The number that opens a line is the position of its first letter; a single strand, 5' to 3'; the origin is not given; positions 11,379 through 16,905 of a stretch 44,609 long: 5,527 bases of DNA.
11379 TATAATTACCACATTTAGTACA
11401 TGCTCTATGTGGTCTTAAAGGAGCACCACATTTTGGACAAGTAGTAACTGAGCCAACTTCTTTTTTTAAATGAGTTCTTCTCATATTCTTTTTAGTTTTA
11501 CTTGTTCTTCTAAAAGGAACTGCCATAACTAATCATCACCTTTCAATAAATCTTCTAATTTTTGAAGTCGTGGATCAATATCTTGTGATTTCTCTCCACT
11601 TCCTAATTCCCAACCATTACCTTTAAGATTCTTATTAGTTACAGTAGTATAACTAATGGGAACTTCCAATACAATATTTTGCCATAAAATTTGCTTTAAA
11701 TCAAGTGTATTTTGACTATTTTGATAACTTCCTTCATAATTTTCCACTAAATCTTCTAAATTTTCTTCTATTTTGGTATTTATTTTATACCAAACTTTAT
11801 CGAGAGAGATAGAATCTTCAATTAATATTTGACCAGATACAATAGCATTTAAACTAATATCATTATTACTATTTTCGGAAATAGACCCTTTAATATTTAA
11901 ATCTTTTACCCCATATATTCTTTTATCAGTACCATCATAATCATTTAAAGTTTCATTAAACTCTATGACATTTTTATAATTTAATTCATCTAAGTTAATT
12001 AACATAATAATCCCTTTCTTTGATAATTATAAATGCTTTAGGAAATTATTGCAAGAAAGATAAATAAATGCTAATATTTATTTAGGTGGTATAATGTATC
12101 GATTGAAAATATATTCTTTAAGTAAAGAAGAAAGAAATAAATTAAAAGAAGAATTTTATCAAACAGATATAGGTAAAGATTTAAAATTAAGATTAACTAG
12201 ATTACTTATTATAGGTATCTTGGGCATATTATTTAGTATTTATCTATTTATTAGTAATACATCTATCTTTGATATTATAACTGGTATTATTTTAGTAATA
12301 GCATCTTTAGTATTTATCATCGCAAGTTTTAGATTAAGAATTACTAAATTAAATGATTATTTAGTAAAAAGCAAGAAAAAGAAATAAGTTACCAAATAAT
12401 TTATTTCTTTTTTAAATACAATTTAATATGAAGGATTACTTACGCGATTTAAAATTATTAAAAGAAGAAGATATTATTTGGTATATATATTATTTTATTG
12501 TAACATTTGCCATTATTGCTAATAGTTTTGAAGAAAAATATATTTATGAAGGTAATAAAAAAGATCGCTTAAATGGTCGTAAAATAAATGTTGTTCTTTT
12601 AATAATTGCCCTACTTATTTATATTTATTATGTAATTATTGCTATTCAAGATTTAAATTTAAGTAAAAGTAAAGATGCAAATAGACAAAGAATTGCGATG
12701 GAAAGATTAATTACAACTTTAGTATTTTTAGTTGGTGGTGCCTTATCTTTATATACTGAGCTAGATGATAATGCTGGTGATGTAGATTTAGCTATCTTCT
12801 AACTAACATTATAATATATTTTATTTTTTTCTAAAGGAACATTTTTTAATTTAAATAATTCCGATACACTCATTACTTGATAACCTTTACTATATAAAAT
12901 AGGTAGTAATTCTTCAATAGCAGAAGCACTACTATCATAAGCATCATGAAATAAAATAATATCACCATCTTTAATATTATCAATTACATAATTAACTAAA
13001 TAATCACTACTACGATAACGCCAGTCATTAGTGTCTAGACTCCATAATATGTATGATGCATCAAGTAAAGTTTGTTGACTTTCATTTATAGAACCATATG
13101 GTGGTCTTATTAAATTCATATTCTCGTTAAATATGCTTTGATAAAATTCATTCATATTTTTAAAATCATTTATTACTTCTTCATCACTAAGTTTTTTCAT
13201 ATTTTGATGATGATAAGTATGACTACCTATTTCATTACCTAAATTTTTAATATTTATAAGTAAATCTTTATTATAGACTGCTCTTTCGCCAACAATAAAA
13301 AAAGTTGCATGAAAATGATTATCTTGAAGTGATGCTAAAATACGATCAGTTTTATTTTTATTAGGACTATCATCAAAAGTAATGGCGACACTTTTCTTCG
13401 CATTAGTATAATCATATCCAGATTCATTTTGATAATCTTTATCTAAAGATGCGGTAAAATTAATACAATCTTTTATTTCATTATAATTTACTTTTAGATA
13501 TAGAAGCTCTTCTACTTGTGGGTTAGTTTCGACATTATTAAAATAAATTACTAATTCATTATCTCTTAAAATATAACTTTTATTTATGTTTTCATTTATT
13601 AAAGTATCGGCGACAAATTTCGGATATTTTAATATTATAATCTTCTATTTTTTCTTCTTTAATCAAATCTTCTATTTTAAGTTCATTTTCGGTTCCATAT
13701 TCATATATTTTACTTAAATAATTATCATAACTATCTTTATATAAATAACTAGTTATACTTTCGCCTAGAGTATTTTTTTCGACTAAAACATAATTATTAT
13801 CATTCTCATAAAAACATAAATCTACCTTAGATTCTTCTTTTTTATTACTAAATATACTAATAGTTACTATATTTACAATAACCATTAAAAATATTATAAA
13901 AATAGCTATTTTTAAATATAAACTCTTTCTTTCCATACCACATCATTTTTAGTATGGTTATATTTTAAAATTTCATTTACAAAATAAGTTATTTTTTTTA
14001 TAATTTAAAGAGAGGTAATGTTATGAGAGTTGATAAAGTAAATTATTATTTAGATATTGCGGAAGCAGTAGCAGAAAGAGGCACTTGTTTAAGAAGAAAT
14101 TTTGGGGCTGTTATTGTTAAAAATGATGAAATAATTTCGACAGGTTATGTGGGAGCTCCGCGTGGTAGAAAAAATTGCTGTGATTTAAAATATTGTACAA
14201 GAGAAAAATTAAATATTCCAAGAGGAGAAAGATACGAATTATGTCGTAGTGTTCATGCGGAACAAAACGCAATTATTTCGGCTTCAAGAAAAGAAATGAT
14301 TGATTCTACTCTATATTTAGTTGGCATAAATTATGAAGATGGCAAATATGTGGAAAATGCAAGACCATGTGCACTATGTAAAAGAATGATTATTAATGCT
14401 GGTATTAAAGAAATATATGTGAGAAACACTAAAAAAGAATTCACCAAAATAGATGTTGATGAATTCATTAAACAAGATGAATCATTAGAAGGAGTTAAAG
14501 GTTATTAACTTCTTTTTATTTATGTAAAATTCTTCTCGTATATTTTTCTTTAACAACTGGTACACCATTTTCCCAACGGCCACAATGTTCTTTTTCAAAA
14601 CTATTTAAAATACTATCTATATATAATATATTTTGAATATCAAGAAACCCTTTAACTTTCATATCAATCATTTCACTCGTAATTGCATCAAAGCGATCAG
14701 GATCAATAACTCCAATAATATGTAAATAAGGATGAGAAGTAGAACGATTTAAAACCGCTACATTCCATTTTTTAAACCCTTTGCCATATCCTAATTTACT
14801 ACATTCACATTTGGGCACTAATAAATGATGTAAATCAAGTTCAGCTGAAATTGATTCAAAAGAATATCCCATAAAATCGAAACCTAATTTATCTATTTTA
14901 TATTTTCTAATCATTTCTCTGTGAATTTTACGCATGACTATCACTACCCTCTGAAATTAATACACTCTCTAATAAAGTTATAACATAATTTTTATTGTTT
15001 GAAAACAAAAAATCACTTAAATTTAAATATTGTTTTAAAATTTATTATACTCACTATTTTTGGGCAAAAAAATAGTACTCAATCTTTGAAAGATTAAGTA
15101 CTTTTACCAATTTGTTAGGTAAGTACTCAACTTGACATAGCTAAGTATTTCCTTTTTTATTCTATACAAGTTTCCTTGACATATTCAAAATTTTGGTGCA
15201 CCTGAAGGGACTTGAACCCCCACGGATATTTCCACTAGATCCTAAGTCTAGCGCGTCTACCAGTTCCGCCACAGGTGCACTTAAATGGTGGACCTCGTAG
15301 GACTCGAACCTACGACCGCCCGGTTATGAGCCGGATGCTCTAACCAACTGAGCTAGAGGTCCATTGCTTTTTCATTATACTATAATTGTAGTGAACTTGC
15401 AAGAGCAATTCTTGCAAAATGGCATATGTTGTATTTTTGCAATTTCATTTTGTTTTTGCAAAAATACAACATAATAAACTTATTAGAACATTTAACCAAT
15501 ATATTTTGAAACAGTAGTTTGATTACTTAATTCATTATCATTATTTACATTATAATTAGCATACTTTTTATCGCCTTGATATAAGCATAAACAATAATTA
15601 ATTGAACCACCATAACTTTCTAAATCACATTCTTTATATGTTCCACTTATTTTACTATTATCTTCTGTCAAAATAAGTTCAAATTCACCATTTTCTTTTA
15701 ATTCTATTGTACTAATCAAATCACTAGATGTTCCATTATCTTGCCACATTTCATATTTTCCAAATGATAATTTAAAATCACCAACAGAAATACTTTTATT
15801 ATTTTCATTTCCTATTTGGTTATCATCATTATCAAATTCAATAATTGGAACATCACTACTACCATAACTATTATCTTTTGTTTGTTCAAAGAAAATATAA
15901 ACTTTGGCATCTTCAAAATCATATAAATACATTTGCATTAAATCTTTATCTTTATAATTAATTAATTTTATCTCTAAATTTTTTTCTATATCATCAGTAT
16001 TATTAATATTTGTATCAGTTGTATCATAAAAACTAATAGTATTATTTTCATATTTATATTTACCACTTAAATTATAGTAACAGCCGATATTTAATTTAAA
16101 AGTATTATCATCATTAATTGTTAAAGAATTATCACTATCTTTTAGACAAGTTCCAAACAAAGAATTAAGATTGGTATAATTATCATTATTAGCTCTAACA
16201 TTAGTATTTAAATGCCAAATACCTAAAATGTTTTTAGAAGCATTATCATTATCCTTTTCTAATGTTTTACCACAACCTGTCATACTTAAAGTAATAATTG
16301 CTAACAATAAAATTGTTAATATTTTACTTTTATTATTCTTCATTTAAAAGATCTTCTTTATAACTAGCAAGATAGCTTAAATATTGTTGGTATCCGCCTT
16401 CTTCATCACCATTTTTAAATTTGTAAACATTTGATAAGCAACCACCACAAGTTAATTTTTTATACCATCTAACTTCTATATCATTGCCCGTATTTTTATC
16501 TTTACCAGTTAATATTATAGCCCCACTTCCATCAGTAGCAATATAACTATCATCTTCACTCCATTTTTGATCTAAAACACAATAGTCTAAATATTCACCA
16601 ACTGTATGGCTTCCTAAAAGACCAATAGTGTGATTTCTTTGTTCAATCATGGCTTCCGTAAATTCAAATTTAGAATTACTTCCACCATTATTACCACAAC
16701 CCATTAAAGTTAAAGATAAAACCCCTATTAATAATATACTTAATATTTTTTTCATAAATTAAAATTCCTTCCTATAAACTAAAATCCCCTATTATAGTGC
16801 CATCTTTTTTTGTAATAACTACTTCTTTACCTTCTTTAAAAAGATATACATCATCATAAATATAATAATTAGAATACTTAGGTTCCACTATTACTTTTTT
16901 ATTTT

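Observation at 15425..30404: A 15-kb, 16-gene, single-orientation 'surface proteome' block bracketed by a G-tract promoter and a strong terminator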

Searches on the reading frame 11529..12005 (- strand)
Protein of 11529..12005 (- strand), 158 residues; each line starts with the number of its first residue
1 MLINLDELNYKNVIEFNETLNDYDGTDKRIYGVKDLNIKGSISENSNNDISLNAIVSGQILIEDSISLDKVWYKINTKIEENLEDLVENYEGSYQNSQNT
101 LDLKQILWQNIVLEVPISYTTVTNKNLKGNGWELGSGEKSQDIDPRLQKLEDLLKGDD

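Call 7: search_protein_families(library=pfam, proteins=[window:11529-12005:-], max_evalue=0.001)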
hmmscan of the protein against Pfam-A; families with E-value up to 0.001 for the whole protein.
window:11529-12005:- (158 aa): 1 family
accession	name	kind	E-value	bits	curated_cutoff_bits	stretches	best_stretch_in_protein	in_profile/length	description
PF02620.22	YceD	-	1.3e-06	28.9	33.2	1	66-153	15-118/119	Large ribosomal RNA subunit accumulation protein YceD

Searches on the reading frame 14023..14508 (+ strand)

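Call 10: search_protein_families(library=ncbifam, proteins=[window:14023-14508:+], max_evalue=0.01)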
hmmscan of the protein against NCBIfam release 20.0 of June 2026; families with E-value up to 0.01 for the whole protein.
window:14023-14508:+ (161 aa): 4 families
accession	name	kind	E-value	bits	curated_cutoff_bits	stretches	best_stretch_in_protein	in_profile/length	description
TIGR02571.1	ComEB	equivalog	9.5e-14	51.6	219.45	1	2-137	2-119/151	ComE operon protein 2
NF041025.1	antiphage_deaminase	equivalog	1.5e-13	50.5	400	2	65-132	326-384/437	anti-phage dCTP deaminase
TIGR00326.1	eubact_ribD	equivalog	0.0018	17.5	156.35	0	77-133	43-92/343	bifunctional diaminohydroxyphosphoribosylaminopyrimidine deaminase/5-amino-6-(5-phosphoribosylamino)uracil reductase RibD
TIGR01354.1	cyt_deam_tetra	equivalog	0.002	18.4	113.65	1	75-151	47-119/126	cytidine deaminase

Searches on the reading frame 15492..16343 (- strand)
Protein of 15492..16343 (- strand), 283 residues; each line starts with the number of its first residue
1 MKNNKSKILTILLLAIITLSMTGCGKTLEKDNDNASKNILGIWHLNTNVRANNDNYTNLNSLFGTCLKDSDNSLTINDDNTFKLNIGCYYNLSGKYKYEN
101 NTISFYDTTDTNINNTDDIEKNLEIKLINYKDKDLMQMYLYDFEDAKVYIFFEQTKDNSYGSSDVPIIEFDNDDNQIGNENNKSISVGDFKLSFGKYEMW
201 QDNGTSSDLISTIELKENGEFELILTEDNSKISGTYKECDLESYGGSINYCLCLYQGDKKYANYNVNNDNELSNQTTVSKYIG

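Call 6: search_protein_families(library=pfam, proteins=[window:15492-16343:-], max_evalue=0.01)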
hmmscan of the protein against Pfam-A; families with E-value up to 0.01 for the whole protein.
window:15492-16343:- (283 aa): 0 families

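Call 10: search_protein_families(library=ncbifam, proteins=[window:15492-16343:-], max_evalue=0.01)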
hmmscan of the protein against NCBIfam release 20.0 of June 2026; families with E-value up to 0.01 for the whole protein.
window:15492-16343:- (283 aa): 0 families

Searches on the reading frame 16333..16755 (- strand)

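Call 6: search_protein_families(library=pfam, proteins=[window:16333-16755:-], max_evalue=0.01)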
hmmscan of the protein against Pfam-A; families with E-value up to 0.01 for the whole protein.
window:16333-16755:- (140 aa): 0 families

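Call 10: search_protein_families(library=ncbifam, proteins=[window:16333-16755:-], max_evalue=0.01)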
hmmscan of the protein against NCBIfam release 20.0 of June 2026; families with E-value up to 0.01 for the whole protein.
window:16333-16755:- (140 aa): 1 family
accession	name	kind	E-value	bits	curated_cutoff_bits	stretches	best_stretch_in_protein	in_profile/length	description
NF047847.2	SS_mature_LptM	equivalog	0.0018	18.3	27.7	1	1-24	1-24/31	LPS translocon maturation chaperone LptM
